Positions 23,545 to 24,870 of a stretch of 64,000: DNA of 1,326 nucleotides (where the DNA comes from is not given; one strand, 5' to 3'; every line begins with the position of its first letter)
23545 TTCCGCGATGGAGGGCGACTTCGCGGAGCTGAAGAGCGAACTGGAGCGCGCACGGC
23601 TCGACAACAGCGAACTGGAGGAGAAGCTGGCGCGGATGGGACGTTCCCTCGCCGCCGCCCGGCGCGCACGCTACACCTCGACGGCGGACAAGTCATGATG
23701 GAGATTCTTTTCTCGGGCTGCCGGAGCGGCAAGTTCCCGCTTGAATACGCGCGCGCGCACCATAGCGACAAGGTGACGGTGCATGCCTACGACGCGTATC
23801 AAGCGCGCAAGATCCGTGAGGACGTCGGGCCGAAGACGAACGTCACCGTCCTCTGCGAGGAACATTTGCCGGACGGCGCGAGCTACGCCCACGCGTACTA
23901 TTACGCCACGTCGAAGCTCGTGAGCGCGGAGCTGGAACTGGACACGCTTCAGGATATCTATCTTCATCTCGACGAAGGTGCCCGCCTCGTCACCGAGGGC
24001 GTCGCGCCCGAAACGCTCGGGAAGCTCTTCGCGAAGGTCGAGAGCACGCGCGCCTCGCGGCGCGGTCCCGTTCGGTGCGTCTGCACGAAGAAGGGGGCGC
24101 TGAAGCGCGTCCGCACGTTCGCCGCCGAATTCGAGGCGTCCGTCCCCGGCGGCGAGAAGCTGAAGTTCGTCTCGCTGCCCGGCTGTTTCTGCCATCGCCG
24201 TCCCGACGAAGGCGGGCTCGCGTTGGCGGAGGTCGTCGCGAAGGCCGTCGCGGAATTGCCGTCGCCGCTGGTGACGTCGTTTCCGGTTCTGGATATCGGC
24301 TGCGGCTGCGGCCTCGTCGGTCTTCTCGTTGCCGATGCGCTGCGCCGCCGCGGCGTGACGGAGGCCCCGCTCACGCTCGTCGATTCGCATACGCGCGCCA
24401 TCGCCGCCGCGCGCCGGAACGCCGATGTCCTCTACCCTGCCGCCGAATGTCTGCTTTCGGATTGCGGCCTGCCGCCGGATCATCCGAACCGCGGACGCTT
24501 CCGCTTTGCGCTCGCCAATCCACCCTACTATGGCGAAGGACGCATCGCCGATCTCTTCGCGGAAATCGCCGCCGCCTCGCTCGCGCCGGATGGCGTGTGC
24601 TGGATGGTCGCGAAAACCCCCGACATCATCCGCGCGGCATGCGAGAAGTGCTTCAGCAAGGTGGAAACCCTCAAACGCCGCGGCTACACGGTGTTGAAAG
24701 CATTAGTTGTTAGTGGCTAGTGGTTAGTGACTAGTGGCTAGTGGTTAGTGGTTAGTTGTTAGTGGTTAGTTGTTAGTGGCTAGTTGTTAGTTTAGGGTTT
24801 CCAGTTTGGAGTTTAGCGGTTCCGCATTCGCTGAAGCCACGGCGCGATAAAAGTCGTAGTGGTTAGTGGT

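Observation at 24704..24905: Tandem (TAGTGGY)n heptamer arrays: natural six-frame stop blocks placed exactly at gene ends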

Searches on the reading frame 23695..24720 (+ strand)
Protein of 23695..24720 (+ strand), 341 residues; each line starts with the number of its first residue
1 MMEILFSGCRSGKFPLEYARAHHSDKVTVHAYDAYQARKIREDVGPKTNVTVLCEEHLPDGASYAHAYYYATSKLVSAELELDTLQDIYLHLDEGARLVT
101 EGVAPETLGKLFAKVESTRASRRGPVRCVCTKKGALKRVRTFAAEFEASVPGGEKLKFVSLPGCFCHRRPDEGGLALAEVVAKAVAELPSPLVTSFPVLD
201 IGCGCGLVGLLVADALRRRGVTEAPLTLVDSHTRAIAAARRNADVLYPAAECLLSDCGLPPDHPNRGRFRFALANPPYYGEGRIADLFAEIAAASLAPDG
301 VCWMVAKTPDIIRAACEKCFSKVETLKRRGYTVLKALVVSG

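Call 9: search_protein_families(library=pfam, proteins=[window:23695-24720:+])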
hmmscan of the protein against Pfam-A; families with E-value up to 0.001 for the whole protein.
window:23695-24720:+ (341 aa): 3 families
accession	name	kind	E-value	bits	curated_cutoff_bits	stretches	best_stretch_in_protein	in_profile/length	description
PF05175.20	MTS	-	8.9e-20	71.4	23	1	156-335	2-170/170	Methyltransferase small domain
PF13649.12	Methyltransf_25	-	4.6e-07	30.9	27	1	198-293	1-91/97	Methyltransferase domain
PF13847.12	Methyltransf_31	-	0.00081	19.5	27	0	197-244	6-49/145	Methyltransferase domain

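Call 12: find_encoding_contigs(protein=window:23695-24720:+, flank=10000, max_places=10)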
Protein window:23695-24720:+ (341 aa): 2 contigs read that carry it; 2 places shown.
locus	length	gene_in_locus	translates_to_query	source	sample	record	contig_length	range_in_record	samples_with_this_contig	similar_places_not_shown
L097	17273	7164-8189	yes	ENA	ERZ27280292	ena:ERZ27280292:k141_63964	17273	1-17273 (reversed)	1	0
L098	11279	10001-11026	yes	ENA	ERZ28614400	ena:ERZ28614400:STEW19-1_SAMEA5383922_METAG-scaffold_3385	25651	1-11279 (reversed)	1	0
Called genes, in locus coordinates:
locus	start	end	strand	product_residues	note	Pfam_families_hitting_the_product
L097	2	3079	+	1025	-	?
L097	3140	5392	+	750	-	PF07940:Hepar_II_III_C (weak)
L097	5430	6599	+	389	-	PF00246:Peptidase_M14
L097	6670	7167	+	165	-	-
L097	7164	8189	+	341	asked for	PF13649:Methyltransf_25 (faint), PF05175:MTS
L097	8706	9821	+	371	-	PF01177:Asp_Glu_race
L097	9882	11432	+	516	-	PF00370:FGGY_N, PF02782:FGGY_C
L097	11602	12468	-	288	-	-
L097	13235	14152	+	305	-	PF13310:Virulence_RhuM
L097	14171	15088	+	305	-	PF14338:Mrr_N, PF13156:Mrr_cat_2 (faint), PF04471:Mrr_cat, PF22722:NA-iREase1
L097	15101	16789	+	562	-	PF13175:AAA_15, PF13304:AAA_21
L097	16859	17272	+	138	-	?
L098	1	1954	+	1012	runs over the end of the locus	-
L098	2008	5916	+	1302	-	-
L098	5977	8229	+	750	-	PF07940:Hepar_II_III_C (weak)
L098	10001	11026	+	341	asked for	PF13649:Methyltransf_25 (faint), PF05175:MTS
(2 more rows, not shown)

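Call 35: find_homologous_proteins(query=window:23695-24720:+, max_evalue=1e-30)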
Query window:23695-24720:+ (341 aa): 731 proteins with E <= 1e-30 among 8000 candidates; the best 120 are listed.
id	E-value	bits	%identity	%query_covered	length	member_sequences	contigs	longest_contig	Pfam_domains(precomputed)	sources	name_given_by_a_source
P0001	1.6e-212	723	94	100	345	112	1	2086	PF05175.21,PF13649.13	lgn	-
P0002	3.1e-183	626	82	99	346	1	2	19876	PF05175.21,PF13649.13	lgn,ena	-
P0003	5.3e-183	626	83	99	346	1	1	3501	PF05175.21,PF13649.13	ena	-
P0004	6.8e-181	619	82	98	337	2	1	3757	PF05175.21,PF13649.13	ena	-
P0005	7.0e-176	602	80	99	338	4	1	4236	PF13847.13,PF05175.21,PF13649.13,PF13679.13,PF08242.19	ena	-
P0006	2.4e-175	601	81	99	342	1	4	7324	PF13847.13,PF05175.21,PF13649.13,PF08242.19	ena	-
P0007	8.5e-170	582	79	99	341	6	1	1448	PF13847.13,PF05175.21,PF13649.13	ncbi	-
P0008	1.1e-169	582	77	99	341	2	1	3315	PF13847.13,PF05175.21,PF13649.13,PF08242.19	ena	-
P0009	8.0e-169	579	76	99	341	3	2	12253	PF13847.13,PF05175.21,PF13649.13,PF08242.19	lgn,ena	-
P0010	1.1e-167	575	77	99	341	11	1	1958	PF13847.13,PF05175.21,PF13649.13,PF08242.19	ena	-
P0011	1.1e-167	575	78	99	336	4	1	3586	PF13847.13,PF05175.21,PF13649.13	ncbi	-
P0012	1.3e-166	572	75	99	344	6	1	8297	PF13847.13,PF05175.21,PF13649.13,PF08242.19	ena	-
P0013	6.8e-166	569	77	99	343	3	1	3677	PF05175.21,PF13649.13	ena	-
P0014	4.4e-165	567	74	99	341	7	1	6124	PF13847.13,PF05175.21,PF13649.13,PF08242.19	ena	-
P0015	1.3e-164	565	75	99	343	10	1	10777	PF13847.13,PF05175.21,PF13649.13,PF08242.19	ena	-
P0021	2.4e-162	558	76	99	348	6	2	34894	PF13847.13,PF05175.21,PF13649.13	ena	-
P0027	2.5e-159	548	75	99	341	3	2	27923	PF05175.21,PF13649.13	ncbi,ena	-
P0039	1.8e-154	532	71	99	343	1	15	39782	PF05175.21,PF13649.13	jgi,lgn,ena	-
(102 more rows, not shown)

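Call 37: find_encoding_contigs(protein=P0001, flank=10000, max_places=3)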
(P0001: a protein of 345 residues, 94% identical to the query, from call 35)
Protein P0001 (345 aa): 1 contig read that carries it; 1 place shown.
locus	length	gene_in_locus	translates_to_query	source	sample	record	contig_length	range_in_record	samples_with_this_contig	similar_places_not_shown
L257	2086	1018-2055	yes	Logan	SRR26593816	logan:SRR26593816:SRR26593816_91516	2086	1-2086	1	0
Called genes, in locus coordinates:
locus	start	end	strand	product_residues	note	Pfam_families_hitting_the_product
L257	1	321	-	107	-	?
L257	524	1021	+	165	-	-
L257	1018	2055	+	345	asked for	PF05175:MTS, PF13649:Methyltransf_25 (weak)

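Call 38: find_encoding_contigs(protein=P0002, flank=10000, max_places=3)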
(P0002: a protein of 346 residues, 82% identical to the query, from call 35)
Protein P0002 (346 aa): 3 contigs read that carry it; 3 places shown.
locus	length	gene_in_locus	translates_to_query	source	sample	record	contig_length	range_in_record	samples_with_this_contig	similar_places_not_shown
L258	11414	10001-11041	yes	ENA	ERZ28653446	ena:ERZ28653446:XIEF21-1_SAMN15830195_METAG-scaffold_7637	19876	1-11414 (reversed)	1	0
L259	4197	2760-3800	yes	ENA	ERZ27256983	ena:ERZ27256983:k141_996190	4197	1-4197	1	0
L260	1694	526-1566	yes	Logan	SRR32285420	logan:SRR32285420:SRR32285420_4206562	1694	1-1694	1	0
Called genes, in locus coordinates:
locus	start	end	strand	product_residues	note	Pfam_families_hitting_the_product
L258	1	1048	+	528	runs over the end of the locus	PF07969:Amidohydro_3, PF01979:Amidohydro_1 (faint)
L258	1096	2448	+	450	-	PF13742:tRNA_anti_2, PF01336:tRNA_anti-codon (weak), PF02601:Exonuc_VII_L, PF01442:Apolipoprotein (weak)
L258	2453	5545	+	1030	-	-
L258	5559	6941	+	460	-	PF01408:GFO_IDH_MocA, PF02894:GFO_IDH_MocA_C (weak), PF22725:GFO_IDH_MocA_C3 (weak)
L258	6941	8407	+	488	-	PF01541:GIY-YIG (weak), PF27096:UvrC_M, PF02151:UVR, PF08459:UvrC_RNaseH_dom, PF14520:HHH_5 (weak)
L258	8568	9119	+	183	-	PF21349:RUBY_RBDX, PF00210:Ferritin (weak), PF02915:Rubrerythrin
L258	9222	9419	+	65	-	PF02943:FeThRed_B (weak)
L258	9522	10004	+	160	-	-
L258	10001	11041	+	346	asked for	PF13649:Methyltransf_25 (faint), PF05175:MTS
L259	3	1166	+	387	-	?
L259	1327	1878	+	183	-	PF21349:RUBY_RBDX, PF00210:Ferritin (weak), PF02915:Rubrerythrin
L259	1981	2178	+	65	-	PF02943:FeThRed_B (weak)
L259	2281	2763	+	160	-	-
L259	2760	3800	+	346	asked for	PF13649:Methyltransf_25 (faint), PF05175:MTS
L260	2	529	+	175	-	?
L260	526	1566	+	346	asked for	PF13649:Methyltransf_25 (faint), PF05175:MTS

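Call 39: find_encoding_contigs(protein=P0009, flank=10000, max_places=3)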
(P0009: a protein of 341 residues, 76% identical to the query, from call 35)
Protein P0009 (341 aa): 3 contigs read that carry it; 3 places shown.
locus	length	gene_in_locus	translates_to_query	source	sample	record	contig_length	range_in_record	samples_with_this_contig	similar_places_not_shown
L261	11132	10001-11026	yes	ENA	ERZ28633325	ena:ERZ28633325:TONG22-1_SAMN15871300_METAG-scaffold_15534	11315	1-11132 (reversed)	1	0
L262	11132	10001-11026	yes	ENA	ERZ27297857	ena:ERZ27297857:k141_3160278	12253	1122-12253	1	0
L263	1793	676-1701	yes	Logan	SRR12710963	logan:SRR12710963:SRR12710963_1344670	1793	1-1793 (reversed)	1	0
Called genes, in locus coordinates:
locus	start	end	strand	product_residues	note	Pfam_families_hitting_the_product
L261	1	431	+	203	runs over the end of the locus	?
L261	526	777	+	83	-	PF22513:FitA-like_RHH (weak)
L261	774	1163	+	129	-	PF01850:PIN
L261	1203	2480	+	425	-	-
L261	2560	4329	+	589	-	-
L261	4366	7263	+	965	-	PF17132:Glyco_hydro_106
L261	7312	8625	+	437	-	PF00753:Lactamase_B (faint)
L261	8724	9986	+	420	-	PF00209:SNF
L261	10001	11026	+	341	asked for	PF08242:Methyltransf_12 (faint), PF13649:Methyltransf_25 (faint), PF05175:MTS, PF13847:Methyltransf_31 (weak)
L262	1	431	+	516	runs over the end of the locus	?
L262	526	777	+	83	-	PF22513:FitA-like_RHH (weak)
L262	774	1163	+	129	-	PF01850:PIN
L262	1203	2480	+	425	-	-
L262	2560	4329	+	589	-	-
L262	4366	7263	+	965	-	PF17132:Glyco_hydro_106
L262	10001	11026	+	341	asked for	PF08242:Methyltransf_12 (faint), PF13649:Methyltransf_25 (faint), PF05175:MTS, PF13847:Methyltransf_31 (weak)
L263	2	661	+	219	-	?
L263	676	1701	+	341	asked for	PF08242:Methyltransf_12 (faint), PF13649:Methyltransf_25 (faint), PF05175:MTS, PF13847:Methyltransf_31 (weak)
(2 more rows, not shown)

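Call 65: find_encoding_contigs(protein=P0021, flank=10000, max_places=2)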
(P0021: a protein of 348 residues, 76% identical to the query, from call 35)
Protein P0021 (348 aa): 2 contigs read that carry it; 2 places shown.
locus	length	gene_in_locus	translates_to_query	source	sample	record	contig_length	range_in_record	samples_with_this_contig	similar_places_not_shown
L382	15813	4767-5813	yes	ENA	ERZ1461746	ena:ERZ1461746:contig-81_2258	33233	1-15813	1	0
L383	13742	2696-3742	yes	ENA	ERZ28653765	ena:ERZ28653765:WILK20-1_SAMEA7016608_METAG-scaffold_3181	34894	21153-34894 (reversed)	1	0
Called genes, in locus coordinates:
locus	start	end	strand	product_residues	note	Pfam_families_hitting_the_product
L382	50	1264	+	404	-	PF13173:AAA_14, PF13635:DUF4143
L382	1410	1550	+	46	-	-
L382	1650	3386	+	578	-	PF00501:AMP-binding, PF13193:AMP-binding_C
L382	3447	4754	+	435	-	PF00209:SNF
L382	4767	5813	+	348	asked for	PF13649:Methyltransf_25 (faint), PF05175:MTS, PF13847:Methyltransf_31 (faint)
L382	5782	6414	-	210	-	-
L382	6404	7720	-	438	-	PF13400:Tad (weak)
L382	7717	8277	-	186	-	PF07811:TadE (weak)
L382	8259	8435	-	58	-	-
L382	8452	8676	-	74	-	PF04964:Flp_Fap (weak)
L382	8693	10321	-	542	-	PF00919:UPF0004 (weak), PF04055:Radical_SAM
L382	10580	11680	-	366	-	-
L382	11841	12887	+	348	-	PF00512:HisKA, PF02518:HATPase_c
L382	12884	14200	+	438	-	PF00072:Response_reg, PF00158:Sigma54_activat, PF01078:Mg_chelatase (faint), PF14532:Sigma54_activ_2, PF07728:AAA_5, PF25601:AAA_lid_14, PF02954:HTH_8, PF13384:HTH_23 (weak), +2 more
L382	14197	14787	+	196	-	-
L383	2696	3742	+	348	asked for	PF13649:Methyltransf_25 (faint), PF05175:MTS, PF13847:Methyltransf_31 (faint)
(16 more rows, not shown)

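Call 66: find_encoding_contigs(protein=P0027, flank=10000, max_places=2)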
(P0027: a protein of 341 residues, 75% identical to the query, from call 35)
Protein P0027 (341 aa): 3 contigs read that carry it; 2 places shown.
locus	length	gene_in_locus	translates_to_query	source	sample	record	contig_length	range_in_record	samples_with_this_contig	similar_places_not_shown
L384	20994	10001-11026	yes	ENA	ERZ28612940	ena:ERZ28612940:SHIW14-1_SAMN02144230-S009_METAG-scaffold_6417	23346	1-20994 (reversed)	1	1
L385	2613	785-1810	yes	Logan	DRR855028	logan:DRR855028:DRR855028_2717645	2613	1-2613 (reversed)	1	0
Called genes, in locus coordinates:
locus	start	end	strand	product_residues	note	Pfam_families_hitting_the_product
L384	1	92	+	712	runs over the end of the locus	PF22745:Nlig-Ia, PF01653:DNA_ligase_aden, PF03120:OB_DNA_ligase, PF03119:DNA_ligase_ZBD, PF00533:BRCT (weak)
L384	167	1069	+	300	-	PF21088:MS_channel_1st, PF00924:MS_channel_2nd, PF21082:MS_channel_3rd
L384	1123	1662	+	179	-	-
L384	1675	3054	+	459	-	PF05496:RuvB_N (weak), PF13177:DNA_pol3_delta2, PF00004:AAA, PF21960:RCF1-5-like_lid (faint), PF22608:DNAX_ATPase_lid, PF12169:DNA_pol3_gamma3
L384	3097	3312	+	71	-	-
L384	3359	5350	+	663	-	-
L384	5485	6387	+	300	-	PF00126:HTH_1, PF03466:LysR_substrate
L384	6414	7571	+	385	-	-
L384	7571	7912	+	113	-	PF02643:DUF192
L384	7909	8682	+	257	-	-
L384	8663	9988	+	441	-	PF00209:SNF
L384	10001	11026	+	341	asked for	PF13649:Methyltransf_25 (faint), PF05175:MTS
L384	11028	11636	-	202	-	-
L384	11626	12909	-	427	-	PF13400:Tad (faint)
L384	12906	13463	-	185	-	PF07811:TadE (weak)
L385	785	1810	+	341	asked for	PF13649:Methyltransf_25 (faint), PF05175:MTS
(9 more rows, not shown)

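Call 67: find_encoding_contigs(protein=P0039, flank=10000, max_places=3)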
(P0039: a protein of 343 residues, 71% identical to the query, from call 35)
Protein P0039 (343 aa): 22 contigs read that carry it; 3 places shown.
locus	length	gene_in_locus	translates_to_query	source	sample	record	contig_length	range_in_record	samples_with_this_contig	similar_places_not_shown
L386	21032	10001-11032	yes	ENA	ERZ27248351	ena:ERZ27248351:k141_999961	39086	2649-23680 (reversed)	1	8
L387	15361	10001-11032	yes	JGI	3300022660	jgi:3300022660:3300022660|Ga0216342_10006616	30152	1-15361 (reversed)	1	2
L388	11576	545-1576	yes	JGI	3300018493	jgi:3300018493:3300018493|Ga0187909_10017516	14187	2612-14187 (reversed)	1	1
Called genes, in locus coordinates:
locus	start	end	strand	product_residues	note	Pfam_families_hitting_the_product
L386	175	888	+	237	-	PF01618:MotA_ExbB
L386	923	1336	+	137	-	PF02472:ExbD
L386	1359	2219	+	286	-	-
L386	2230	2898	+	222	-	PF00731:AIRC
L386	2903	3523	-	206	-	-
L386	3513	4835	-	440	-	PF13400:Tad (weak)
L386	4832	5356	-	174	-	-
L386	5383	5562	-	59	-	-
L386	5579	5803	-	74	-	PF04964:Flp_Fap (weak)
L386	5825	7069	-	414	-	PF00919:UPF0004, PF04055:Radical_SAM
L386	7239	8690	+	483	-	PF00370:FGGY_N, PF02782:FGGY_C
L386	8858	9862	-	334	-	PF02729:OTCace_N, PF00185:OTCace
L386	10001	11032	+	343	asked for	PF13649:Methyltransf_25 (faint), PF05175:MTS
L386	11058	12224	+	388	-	PF08501:Shikimate_dh_N, PF01202:SKI, PF13238:AAA_18 (weak), PF13671:AAA_33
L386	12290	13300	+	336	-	PF00294:PfkB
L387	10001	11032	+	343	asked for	PF13649:Methyltransf_25 (faint), PF05175:MTS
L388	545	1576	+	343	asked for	PF13649:Methyltransf_25 (faint), PF05175:MTS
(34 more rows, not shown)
